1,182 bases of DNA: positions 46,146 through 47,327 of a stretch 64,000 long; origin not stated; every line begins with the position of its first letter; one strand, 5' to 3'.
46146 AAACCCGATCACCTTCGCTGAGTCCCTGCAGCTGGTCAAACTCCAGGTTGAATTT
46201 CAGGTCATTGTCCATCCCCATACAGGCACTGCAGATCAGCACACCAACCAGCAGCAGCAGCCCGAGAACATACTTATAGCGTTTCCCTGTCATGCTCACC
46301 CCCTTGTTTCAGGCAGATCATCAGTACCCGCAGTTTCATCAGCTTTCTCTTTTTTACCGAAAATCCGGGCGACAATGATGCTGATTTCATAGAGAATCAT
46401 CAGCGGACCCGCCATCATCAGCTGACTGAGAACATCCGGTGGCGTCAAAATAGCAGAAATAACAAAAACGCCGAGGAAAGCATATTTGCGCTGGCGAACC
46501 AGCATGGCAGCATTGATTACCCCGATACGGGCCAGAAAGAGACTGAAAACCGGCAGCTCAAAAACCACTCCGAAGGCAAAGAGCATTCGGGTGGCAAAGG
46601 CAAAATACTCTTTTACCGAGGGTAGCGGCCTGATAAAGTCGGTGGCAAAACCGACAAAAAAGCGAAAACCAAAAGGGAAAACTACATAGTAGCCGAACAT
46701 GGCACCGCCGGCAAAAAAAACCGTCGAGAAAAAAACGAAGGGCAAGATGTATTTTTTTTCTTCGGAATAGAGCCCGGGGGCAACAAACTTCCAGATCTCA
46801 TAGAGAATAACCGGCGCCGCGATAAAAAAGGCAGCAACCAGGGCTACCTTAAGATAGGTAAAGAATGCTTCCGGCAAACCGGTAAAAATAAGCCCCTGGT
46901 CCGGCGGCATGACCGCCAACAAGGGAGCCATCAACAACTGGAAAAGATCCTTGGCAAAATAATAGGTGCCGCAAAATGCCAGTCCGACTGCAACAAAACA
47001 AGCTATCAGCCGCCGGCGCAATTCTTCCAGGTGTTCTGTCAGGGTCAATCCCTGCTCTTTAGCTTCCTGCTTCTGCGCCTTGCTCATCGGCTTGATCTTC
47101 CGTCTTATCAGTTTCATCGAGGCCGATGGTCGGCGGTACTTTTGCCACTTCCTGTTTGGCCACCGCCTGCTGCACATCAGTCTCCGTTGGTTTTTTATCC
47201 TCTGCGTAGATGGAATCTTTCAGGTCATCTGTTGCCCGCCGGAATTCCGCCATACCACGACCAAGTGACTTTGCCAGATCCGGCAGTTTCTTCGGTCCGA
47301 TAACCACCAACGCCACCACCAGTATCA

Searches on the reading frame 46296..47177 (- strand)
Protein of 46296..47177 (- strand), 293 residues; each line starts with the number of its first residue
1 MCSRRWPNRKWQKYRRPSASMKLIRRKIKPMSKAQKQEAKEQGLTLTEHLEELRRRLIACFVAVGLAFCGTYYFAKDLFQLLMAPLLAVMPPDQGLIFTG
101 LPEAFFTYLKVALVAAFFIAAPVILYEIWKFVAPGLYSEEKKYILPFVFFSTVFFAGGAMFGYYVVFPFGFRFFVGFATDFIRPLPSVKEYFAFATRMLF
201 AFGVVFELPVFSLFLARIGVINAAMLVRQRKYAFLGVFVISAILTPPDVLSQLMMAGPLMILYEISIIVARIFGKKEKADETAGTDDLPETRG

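Call 49: search_protein_families(library=pfam, proteins=[window:46296-47177:-], max_evalue=0.001)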
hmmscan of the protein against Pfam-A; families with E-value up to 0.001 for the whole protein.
window:46296-47177:- (293 aa): 1 family
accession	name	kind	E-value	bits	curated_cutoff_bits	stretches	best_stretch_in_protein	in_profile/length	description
PF00902.23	TatC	-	3.9e-74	249.4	25.1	1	48-258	1-208/208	Sec-independent protein translocase protein (TatC)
